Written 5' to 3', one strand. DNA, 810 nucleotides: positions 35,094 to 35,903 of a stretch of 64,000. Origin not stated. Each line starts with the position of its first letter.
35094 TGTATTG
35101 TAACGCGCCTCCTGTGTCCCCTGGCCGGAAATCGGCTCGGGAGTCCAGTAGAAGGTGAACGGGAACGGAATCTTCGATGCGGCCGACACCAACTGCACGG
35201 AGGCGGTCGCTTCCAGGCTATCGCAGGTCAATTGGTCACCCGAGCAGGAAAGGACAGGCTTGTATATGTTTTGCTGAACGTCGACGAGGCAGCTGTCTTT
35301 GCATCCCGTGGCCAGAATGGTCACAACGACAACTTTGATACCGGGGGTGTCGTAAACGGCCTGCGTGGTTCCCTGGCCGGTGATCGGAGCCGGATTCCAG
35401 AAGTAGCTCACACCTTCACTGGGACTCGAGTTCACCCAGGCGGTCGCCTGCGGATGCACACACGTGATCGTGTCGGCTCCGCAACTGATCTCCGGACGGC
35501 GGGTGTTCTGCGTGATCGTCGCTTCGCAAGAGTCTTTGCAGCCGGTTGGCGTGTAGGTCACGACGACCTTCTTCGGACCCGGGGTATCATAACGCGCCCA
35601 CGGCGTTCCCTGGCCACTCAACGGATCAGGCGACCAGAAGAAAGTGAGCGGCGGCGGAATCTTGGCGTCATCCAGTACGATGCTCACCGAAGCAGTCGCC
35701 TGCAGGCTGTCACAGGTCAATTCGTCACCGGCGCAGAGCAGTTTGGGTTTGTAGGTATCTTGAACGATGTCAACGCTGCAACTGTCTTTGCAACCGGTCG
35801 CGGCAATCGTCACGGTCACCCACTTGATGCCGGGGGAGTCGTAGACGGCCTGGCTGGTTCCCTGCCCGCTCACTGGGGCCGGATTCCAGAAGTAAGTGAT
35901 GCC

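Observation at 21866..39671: Two tandem, co-oriented giant (2769 aa and 3006 aa) modular surface proteins sharing a repeat stalk but carrying different N-terminal heads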

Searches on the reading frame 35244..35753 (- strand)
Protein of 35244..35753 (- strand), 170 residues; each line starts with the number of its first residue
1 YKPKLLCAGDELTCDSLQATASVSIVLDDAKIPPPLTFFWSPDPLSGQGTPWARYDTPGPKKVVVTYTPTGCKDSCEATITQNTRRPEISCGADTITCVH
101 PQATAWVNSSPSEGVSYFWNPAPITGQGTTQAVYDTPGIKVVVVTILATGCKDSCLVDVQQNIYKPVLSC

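Call 55: predict_structure(alignment_id=A4)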
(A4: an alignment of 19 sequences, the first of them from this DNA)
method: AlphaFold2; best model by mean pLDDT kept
length: 170 residues; sequences in the alignment: 19
mean_pLDDT: 90.0   pTM: 0.64
mean pLDDT of the five models: 90.0, 89.8, 89.2, 88.8, 87.5
residues with pLDDT >= 90: 117; 70-90: 39; 50-70: 14; < 50: 0
segments of 3 or more residues with pLDDT < 50: none
pLDDT, mean of each block of 10 residues (from residue 1): 83 91 76 78 96 96 92 92 89 93 95 93 97 97 93 95 75
secondary structure, 60 per line:
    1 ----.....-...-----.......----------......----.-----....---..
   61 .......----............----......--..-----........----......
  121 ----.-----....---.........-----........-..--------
elements in order: E5-9 E11-13 E19-25 E36-41 E52-55 E59-67 E72-83 E88-93 E103-110 E115-120 E131-134 E138-146 E152-159

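Call 58: fold_search(model_id=the predicted structure, library=pdb)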
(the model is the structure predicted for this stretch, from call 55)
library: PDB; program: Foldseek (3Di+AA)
matches with E <= 10: 1673; with E <= 0.001: 209
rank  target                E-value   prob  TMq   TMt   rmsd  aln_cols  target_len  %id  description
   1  3b43                  2.5e-06  1.00  0.30  0.12  11.5       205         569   11  I-band fragment I65-I70 from titin (released 2008-01-22)
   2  2f8v_A                2.6e-06  1.00  0.32  0.29  10.4       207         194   11  Structure of full length telethonin in complex with the N-terminus of titin (released 2006-06-27)
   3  9e99_K                2.9e-06  1.00  0.35  0.23  11.3       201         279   18  Cryo-EM reconstruction of Escherichia phage N4 capsid (released 2025-02-19)
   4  2a38_A                2.9e-06  1.00  0.31  0.28  10.4       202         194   12  Crystal structure of the N-Terminus of titin (released 2006-06-24)
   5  1ya5_A                3.2e-06  1.00  0.31  0.28  10.3       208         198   10  Crystal structure of the titin domains z1z2 in complex with telethonin (released 2005-12-20)
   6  3shs                  3.5e-06  1.00  0.47  0.31   6.6       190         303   16  Three N-terminal domains of the bacteriophage RB49 Highly Immunogenic Outer Capsid protein (Hoc) (released 2011-06-29)
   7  2v5t                  5.4e-06  1.00  0.40  0.38   7.8       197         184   14  Crystal structure of NCAM2 Ig2-3 (released 2008-07-29)
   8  1f00                  5.9e-06  1.00  0.36  0.25   8.0       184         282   12  CRYSTAL STRUCTURE OF C-TERMINAL 282-RESIDUE FRAGMENT OF ENTEROPATHOGENIC E. COLI INTIMIN (released 2000-07-12)
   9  2wv3                  7.7e-06  1.00  0.30  0.28  11.4       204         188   10  Neuroplastin-55 binds to and signals through the fibroblast growth factor receptor (released 2009-12-15)
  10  6fwx_B                8.1e-06  1.00  0.31  0.28  13.8       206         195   11  Chimeric titin Z1Z2-Z1Z2 tandem (Z1212) functionalized with a GRGDS exogenous peptide from fibronectin (released 2019-03-27)
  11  9flu_A                8.5e-06  1.00  0.56  0.33   5.6       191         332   15  CryoEM structure of the fragment-1 (3402-3733) in the grappling hook protein A (GhpA) in the bacterium Aureispira sp.  (released 2024-10-16)
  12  9g8b_A                9.5e-06  1.00  0.51  0.30   5.8       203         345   16  CryoEM structure of the fragment-2 (2892-3236) in the grappling hook protein A (GhpA) in the bacterium Aureispira sp.  (released 2024-10-16)
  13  9flp_A                9.5e-06  1.00  0.45  0.12   6.5       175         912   18  CryoEM structure of the neck (1403-2314) in the grappling hook protein A (GhpA) in the bacterium Aureispira sp. CCB-QB (released 2024-10-16)
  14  2rjm                  9.5e-06  1.00  0.41  0.29   7.0       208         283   11  3Ig structure of titin domains I67-I69 E-to-A mutated variant (released 2008-01-22)
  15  1qz1                  1.0e-05  1.00  0.34  0.25   8.2       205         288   15  Crystal Structure of the Ig 1-2-3 fragment of NCAM (released 2003-11-04)
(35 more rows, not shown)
